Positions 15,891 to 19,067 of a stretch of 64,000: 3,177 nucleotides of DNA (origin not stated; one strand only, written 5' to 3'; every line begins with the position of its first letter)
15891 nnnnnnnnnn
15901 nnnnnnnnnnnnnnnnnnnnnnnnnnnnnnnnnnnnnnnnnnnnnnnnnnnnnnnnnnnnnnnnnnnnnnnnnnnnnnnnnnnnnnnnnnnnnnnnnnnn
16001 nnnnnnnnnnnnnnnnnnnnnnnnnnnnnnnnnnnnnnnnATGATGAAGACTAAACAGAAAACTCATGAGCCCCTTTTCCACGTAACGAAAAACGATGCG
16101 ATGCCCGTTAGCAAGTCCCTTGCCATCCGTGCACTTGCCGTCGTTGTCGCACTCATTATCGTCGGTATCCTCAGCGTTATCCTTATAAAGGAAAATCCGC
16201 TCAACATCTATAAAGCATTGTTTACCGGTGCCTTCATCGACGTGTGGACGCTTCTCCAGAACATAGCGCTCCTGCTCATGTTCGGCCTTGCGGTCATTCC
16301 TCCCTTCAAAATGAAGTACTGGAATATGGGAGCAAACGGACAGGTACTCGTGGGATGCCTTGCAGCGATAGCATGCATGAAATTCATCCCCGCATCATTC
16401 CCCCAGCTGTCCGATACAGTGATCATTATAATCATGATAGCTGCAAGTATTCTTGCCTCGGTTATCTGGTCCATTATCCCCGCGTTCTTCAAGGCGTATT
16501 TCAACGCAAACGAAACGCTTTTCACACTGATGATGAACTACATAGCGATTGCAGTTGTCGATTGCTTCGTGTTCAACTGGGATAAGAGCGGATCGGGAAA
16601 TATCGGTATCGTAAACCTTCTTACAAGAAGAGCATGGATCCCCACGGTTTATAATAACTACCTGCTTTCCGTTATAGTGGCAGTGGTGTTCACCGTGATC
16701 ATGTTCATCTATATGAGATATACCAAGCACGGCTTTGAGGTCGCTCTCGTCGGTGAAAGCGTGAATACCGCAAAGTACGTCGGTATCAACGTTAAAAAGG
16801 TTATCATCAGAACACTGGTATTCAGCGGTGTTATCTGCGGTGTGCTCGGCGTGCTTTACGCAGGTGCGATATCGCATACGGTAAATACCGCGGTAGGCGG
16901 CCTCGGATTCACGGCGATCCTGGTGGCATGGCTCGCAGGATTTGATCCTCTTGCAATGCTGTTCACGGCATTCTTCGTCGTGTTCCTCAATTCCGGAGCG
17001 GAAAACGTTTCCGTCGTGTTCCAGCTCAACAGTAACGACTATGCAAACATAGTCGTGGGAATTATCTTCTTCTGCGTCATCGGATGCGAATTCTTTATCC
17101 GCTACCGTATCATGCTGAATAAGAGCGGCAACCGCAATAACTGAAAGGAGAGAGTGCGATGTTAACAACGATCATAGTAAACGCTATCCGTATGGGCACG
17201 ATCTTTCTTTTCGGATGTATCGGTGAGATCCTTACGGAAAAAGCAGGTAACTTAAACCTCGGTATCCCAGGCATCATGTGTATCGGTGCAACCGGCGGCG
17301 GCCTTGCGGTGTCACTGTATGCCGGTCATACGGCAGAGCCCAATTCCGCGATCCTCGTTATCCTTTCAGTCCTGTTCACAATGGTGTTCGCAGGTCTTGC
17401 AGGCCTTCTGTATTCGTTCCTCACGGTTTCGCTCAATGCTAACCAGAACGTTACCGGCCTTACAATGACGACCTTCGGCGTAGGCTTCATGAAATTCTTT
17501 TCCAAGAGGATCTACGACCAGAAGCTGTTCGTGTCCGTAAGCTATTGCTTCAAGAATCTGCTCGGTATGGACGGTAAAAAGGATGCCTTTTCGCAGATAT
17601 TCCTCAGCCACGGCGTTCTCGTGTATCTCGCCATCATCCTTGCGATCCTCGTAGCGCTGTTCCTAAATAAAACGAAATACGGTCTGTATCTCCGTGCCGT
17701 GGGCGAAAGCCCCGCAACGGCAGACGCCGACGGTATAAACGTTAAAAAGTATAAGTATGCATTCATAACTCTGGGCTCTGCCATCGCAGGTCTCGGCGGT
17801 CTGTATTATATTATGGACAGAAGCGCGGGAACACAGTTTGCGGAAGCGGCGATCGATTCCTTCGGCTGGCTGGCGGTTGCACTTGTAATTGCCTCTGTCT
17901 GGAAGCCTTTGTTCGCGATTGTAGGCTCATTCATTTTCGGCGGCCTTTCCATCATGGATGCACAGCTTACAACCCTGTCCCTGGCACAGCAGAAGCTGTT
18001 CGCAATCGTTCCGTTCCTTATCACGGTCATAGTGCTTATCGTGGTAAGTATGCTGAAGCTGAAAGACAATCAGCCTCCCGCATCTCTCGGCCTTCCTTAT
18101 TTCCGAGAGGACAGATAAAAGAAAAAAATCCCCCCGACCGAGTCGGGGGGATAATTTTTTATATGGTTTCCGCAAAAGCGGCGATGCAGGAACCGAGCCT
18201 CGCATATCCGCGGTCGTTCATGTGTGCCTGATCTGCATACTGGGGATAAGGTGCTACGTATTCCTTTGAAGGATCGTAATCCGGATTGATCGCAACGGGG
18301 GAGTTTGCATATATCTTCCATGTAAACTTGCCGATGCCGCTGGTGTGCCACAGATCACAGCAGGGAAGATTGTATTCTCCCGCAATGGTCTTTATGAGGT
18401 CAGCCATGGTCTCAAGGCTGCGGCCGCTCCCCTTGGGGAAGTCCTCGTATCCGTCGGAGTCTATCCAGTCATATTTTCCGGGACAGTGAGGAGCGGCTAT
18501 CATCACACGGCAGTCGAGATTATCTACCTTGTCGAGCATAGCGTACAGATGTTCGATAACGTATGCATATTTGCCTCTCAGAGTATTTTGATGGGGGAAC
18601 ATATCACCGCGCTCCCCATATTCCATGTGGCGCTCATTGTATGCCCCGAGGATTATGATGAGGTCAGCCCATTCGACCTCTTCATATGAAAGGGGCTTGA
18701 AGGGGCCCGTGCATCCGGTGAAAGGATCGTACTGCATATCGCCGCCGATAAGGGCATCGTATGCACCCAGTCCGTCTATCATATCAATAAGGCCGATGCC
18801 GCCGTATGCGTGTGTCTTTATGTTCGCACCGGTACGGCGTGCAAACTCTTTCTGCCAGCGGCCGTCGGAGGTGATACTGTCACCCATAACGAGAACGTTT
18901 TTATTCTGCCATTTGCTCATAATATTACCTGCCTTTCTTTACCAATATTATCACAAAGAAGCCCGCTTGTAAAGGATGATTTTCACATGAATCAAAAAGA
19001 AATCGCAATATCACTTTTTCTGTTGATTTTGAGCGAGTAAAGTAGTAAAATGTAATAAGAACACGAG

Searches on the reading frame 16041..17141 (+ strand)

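Call 24: search_protein_families(library=pfam, proteins=[window:16041-17141:+], max_evalue=0.001)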
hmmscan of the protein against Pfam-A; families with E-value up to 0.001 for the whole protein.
window:16041-17141:+ (367 aa): 1 family
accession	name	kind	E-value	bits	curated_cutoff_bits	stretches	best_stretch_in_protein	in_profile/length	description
PF02653.21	BPD_transp_2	-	4.4e-25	88.8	26.8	1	73-346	7-268/269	Branched-chain amino acid transport system / permease component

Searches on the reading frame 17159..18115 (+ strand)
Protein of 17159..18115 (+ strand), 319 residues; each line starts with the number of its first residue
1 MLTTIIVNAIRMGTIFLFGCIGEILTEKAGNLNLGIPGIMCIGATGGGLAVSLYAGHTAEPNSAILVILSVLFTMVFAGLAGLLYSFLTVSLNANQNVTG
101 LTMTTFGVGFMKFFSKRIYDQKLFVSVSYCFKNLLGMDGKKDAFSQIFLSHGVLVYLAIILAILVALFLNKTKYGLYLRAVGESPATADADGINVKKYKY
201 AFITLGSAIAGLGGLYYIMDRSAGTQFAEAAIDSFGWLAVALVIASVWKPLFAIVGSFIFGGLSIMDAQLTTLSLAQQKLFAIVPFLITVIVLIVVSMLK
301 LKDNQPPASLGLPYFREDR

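Call 24: search_protein_families(library=pfam, proteins=[window:17159-18115:+], max_evalue=0.001)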
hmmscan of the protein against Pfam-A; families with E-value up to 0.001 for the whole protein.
window:17159-18115:+ (319 aa): 1 family
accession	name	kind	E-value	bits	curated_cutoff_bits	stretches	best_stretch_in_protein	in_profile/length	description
PF02653.21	BPD_transp_2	-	1.8e-32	113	26.8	1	6-293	2-269/269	Branched-chain amino acid transport system / permease component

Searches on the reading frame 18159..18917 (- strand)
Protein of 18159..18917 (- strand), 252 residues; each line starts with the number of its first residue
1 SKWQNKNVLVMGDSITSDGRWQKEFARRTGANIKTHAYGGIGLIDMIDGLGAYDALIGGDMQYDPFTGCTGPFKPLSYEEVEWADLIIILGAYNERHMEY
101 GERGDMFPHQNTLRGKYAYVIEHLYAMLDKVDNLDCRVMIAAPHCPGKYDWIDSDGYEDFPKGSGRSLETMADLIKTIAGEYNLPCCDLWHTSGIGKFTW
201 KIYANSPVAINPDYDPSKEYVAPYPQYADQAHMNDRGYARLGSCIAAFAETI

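Call 24: search_protein_families(library=pfam, proteins=[window:18159-18917:-], max_evalue=0.001)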
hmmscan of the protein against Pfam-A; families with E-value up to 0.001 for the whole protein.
window:18159-18917:- (252 aa): 1 family
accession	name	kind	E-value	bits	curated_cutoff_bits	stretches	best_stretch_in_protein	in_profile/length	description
PF13472.12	Lipase_GDSL_2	-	1.6e-06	29.2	32.9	1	11-240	2-178/178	GDSL-like Lipase/Acylhydrolase family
